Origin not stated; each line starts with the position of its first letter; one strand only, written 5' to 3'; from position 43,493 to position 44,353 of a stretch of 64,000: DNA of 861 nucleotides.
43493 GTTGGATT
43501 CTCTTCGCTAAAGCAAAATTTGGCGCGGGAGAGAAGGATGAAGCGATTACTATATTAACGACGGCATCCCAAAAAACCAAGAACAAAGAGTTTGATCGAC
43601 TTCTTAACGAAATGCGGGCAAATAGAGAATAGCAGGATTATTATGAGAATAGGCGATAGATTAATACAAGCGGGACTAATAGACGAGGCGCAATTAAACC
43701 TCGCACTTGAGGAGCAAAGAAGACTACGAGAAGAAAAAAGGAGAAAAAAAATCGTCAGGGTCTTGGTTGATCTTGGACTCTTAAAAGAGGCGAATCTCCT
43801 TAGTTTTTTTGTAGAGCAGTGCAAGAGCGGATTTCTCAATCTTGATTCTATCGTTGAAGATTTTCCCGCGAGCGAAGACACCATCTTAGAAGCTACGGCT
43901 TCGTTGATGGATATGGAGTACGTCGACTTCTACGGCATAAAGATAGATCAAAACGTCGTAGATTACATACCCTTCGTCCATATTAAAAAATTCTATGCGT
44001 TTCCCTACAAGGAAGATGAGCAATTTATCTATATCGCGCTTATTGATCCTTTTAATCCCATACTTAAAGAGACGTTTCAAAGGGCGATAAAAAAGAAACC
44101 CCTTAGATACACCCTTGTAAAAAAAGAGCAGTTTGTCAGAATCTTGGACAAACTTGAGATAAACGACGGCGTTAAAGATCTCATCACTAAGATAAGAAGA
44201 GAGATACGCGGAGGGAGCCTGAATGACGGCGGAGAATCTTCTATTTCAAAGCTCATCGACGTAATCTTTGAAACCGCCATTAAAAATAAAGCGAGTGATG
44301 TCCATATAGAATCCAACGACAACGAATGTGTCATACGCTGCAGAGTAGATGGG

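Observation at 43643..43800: Near-perfect tandem MshEN c-di-GMP-binding motif at the N-terminus of the pilus ATPase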

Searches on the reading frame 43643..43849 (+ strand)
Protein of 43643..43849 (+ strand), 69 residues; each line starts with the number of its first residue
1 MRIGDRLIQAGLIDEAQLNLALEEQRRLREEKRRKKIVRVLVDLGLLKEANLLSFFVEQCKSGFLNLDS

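Call 23: search_protein_families(library=ncbifam, proteins=[window:43643-43849:+], max_evalue=10)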
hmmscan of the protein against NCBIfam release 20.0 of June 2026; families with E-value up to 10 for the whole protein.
seq(69 aa): 5 families
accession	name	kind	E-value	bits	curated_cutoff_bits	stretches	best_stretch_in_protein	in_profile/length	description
NF053729.1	c-di-GMP_motif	domain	1.1e-11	44.3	38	1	2-59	1-53/53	cyclic di-GMP-binding domain-containing protein, MshE-related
NF012033.0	PRK15489.1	equivalog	0.007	14.6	537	1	2-59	492-544/703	glycosyl transferase family protein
TIGR03552.1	F420_cofC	equivalog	0.037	13.6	105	1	12-56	69-114/196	2-phospho-L-lactate guanylyltransferase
NF008411.1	PRK11234.1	equivalog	0.087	11.2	1170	1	3-56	484-531/723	cyclic di-3',5'-guanylate-activated glycosyltransferase NfrB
TIGR02538.1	type_IV_pilB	equivalog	0.095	11.3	675.65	1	3-67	2-61/564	type IV-A pilus assembly ATPase PilB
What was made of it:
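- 43718..43747 (+): Basic linker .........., 10 aa, against 5 in VcMshE. Trimming the linker to 5 aa raises the NF053729 score by 13 bits (call 23).
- Checked: NCBIfam NF053729 gives E = 1e-11 on the isolated domain (call 23).
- The isolated domain of this protein also passes, at 44.3 bits (call 23).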

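Call 54: search_protein_representatives(protein=window:43643-43840:+)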
Query: 66 residues. Proteins with E-value up to 0.001 (for the whole library): 72; up to 1e-10: 6; up to 1e-30: 0. The best 72 are listed.
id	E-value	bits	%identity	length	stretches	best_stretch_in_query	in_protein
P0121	7.8e-16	73.2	73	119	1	1-66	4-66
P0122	9.8e-16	72.9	36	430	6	2-49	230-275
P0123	4.2e-15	70.9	73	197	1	1-66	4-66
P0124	8.6e-14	66.8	67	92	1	1-66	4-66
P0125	3.6e-13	64.9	37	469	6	3-57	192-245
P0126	2.0e-11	59.4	36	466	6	3-56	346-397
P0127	1.6e-10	56.6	39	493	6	3-52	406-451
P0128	3.8e-08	49.2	39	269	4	2-60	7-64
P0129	4.2e-08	49.0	40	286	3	4-65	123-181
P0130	1.2e-07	47.5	45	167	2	1-62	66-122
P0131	3.4e-07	46.2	38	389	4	3-57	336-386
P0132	5.6e-07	45.5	56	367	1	1-66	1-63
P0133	5.7e-07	45.4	47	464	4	2-28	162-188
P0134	7.4e-07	45.1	39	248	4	2-60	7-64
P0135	1.2e-06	44.5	42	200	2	1-59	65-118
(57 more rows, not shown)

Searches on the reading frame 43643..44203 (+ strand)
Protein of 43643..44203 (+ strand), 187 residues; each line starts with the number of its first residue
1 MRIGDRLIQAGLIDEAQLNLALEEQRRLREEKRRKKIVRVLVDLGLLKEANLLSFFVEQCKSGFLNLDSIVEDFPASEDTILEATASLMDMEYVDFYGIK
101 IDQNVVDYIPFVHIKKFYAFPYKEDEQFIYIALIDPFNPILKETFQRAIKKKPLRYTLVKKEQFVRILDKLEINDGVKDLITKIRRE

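Call 5: search_solved_structures(query=window:43643-44203:+, max_evalue=1, show_alignments=5)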
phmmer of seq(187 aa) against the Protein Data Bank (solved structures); distinct sequences matched with E-value up to 1: 12.
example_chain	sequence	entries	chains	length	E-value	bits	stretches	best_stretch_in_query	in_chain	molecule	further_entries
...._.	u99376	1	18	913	8.9e-12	48.8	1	2-159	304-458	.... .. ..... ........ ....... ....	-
5htl_A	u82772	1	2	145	4.1e-07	33.6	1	2-66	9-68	MSHA biogenesis protein MshE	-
6ejf_G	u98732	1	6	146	5.9e-05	26.6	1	33-159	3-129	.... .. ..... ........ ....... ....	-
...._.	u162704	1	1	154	0.0021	21.5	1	2-53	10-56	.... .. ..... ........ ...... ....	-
6olj_C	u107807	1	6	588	0.027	17.9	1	2-68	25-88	Type IV pilus biogenesis ATPase PilB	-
5tsg_B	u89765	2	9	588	0.027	17.9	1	2-68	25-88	Type IV pilus biogenesis ATPase PilB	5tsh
5zfr_A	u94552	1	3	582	0.09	16.2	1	2-73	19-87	Type IV pilus biogenesis ATPase PilB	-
7cd2_A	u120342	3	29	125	0.76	13.2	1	57-93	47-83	YabJ protein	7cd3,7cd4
1qd9_A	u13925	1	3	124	0.77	13.2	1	57-93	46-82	PURINE REGULATORY PROTEIN YABJ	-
5y6u_A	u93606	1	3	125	0.78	13.1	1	57-93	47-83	YabJ protein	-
2b1e_A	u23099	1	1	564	0.93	12.9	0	95-132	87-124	Exocyst complex component EXO70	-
2pfv_A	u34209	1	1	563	0.95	12.9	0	95-132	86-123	Exocyst complex component EXO70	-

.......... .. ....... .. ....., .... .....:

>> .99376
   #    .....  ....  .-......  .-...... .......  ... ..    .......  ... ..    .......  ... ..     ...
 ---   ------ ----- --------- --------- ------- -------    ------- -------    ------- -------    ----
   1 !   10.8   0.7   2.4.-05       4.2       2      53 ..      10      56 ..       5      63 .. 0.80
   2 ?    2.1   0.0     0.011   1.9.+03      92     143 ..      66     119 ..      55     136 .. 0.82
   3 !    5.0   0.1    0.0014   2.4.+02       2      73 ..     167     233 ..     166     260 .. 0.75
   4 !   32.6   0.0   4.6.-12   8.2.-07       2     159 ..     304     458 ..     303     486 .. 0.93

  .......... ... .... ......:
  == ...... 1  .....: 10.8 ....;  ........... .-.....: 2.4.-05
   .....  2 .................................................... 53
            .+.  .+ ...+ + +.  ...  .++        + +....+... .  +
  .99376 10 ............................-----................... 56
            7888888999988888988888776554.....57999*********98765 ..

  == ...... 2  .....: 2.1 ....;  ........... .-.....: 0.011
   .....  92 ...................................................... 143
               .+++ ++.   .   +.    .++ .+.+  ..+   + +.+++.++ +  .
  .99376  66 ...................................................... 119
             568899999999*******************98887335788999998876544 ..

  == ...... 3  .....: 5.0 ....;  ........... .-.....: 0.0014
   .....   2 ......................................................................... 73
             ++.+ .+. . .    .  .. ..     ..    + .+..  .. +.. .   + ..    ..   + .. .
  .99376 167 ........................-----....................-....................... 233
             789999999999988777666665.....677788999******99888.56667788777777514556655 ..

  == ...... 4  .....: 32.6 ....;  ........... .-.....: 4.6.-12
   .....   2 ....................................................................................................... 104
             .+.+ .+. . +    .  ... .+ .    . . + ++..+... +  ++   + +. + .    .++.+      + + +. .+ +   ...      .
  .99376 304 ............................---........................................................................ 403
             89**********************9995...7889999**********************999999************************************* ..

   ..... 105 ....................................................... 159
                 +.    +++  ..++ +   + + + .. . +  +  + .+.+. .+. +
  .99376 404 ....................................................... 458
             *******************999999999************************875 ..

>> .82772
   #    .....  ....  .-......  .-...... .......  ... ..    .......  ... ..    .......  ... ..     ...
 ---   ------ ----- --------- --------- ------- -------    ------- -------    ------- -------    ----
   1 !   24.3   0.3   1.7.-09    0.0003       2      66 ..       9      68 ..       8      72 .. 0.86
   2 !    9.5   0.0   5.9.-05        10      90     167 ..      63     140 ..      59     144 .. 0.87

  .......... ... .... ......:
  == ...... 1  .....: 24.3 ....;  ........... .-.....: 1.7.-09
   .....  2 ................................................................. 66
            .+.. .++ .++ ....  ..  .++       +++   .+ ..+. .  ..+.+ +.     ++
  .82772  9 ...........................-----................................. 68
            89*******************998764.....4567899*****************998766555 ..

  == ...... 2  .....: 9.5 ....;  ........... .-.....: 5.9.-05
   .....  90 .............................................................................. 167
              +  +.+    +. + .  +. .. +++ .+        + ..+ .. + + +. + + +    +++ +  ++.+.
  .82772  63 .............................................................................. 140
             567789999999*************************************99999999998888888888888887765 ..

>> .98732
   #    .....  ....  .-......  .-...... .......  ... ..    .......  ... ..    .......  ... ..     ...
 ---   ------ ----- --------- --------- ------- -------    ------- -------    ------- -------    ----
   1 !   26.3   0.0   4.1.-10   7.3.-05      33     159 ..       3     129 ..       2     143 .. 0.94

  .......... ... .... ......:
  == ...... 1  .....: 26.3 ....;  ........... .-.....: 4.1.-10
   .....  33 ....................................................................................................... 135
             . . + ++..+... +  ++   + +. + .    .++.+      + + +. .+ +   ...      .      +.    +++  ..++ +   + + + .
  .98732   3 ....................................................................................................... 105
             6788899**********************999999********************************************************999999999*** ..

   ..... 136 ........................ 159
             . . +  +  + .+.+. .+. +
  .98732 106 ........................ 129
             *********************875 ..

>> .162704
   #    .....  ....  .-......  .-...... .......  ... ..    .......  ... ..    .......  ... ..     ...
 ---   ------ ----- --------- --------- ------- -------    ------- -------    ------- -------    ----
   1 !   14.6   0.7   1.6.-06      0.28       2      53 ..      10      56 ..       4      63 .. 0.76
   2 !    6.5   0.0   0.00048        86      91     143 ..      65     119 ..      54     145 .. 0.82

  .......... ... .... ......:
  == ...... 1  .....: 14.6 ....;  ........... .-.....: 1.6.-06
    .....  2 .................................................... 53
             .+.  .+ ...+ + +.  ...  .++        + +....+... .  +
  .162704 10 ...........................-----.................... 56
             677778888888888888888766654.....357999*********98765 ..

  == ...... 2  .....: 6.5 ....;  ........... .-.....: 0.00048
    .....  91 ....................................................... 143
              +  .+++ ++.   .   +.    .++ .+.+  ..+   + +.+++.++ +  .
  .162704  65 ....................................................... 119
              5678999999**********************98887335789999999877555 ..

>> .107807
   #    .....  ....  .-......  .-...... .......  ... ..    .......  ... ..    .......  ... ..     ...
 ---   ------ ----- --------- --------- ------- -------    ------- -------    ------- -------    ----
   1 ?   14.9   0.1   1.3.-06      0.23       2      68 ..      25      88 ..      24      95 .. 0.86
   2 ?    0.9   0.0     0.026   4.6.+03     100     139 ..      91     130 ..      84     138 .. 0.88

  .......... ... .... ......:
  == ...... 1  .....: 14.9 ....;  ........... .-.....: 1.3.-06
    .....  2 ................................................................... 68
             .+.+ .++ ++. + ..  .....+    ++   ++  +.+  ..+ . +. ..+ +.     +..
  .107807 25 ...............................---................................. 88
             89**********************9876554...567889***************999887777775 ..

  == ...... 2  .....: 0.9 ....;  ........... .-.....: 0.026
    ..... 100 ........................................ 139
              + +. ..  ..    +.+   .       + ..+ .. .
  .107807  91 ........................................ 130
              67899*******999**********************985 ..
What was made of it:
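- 43646..43717 (+): MshEN motif I, residues 2-25, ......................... The Gua1 half-site is complete. It aligns to VcMshE residues 9-32 (call 5).
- Checked: phmmer against 5HTL MshE gives E = 4e-7 (call 5).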

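Call 31: predict_structure(alignment_id=A1)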
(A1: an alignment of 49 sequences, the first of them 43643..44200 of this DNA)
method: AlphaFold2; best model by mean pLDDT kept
length: 186 residues; sequences in the alignment: 49
mean_pLDDT: 88.6   pTM: 0.74
mean pLDDT of the five models: 88.6, 88.3, 86.8, 86.2, 85.5
residues with pLDDT >= 90: 98; 70-90: 84; 50-70: 4; < 50: 0
segments of 3 or more residues with pLDDT < 50: none
pLDDT, mean of each block of 10 residues (from residue 1): 81 91 90 85 88 86 82 81 90 92 93 94 97 92 93 96 93 80 75
secondary structure, 60 per line:
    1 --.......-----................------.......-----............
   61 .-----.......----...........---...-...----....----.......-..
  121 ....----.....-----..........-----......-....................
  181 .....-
elements in order: H3-9 H15-30 H37-43 H49-61 H67-73 H78-88 E92-94 H103-106 H111-117 E119-124 E129-133 H139-148 E154-159 H161-185
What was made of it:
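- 43718..43747 (+): The AF2 model puts residues 26-30 in helix alpha2 and 31-36 in a loop (call 31).
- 43841..44122 (+): MshEN C-terminal alpha/beta subdomain, about residues 67-160. The AF2 model shows strands at 92-94, 119-124, 129-133 and 154-159 with flanking helices, pLDDT about 90 or higher (call 31).
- On MshEN / GSPII domain (Pfam PF05157; fold of PDB 5HTL): The AF2 model has pLDDT 88.6, with four helices in residues 3-61 and then a beta-sheet/helix subdomain (call 31).
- The AF2 model has pLDDT 88.6, with helices at 3-9, 15-30, 37-43 and 49-61 and then an alpha/beta subdomain (call 31).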

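Call 33: fold_search(model_id=the predicted structure, library=pdb)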
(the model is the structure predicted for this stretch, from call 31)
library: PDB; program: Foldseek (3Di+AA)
matches with E <= 10: 124; with E <= 0.001: 20
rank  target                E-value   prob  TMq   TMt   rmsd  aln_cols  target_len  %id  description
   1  5htl_B                1.0e-09  1.00  0.48  0.62   8.0       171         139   20  Structure of MshE with cdg (released 2016-10-05)
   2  5htl_A                5.3e-09  1.00  0.42  0.54   9.2       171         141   20  Structure of MshE with cdg (released 2016-10-05)
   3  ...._MODEL_1_A        2.0e-06  1.00  0.42  0.49  10.5       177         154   22  NMR solution structure of the Thermus thermophilus PilF-GSPIIA domain (released 2025-05-21)
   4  8pdk_A                2.7e-06  1.00  0.42  0.55   8.2       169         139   19  X-ray structure of the Thermus thermophilus PilF-GSPIIB domain in the c-di-GMP bound state (released 2024-06-26)
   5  8pfa_A                3.3e-06  1.00  0.43  0.55   8.2       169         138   20  X-ray structure of the Thermus thermophilus K167R mutant of the PilF-GSPIIB domain in the c-di-GMP bound state (released 2024-06-26)
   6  9gl5_A                4.8e-06  1.00  0.43  0.56   8.4       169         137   20  X-ray structure of the Thermus thermophilus Q190E mutant of the PilF-GSPIIB domain in the c-di-GMP bound state (released 2025-06-25)
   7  7lko_A                4.8e-06  1.00  0.46  0.56  10.3       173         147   14  The PilB(N-terminal)-PilZ complex of the Type IV pilus from Xanthomonas citri (2.9 A) (released 2021-08-11)
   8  8pe0_A                5.1e-06  1.00  0.42  0.54   8.2       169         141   18  X-ray structure of the Thermus thermophilus K167L mutant of the PilF-GSPIIB domain in the c-di-GMP bound state (released 2024-06-26)
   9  9glg_A                5.8e-06  1.00  0.42  0.55   8.3       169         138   18  X-ray structure of the Thermus thermophilus Q218E mutant of the PilF-GSPIIB domain in the c-di-GMP bound state (released 2025-06-25)
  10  7lkm_B                5.8e-06  1.00  0.46  0.56  10.4       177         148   14  The PilB(N-terminal_P70S mutant)-PilZ complex of the Type IV pilus from Xanthomonas citri (released 2021-08-11)
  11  8pfa_B                6.6e-06  1.00  0.43  0.56   8.0       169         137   20  X-ray structure of the Thermus thermophilus K167R mutant of the PilF-GSPIIB domain in the c-di-GMP bound state (released 2024-06-26)
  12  7lkm_A                8.5e-06  1.00  0.46  0.56  10.0       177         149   14  The PilB(N-terminal_P70S mutant)-PilZ complex of the Type IV pilus from Xanthomonas citri (released 2021-08-11)
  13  2d27                  9.7e-06  1.00  0.45  0.55  12.3       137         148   20  Structure of the N-terminal domain of XpsE (crystal form I4122) (released 2005-09-20)
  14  7lkn_A                1.0e-05  1.00  0.45  0.56  10.4       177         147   14  The PilB(N-terminal_P70S mutant)-PilZ complex (SeMet) (released 2021-08-11)
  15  9glg_B                1.1e-05  1.00  0.43  0.57   8.1       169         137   19  X-ray structure of the Thermus thermophilus Q218E mutant of the PilF-GSPIIB domain in the c-di-GMP bound state (released 2025-06-25)
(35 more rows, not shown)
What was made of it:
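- On MshEN / GSPII domain (Pfam PF05157; fold of PDB 5HTL): The top Foldseek hits are all GSPII domains: 5HTL, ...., 8PDK, 2D27 and 7LKO (call 33).
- Closest known: Thermus thermophilus PilF GSPII-A domain. Same: The fold is the same (Foldseek rank 3, call 33).
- Closest known: Xanthomonas XpsE N-domain. Same: Same two-subdomain fold on a traffic ATPase (call 33).
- Checked: Foldseek's best PDB hit is 5HTL, E = 1e-9 (call 33).
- PilF GSPII-A and -B, XpsE-N and X. citri PilB-N follow (call 33). Motif I is complete and the overall fold is MshEN (calls 5, 31, 33).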
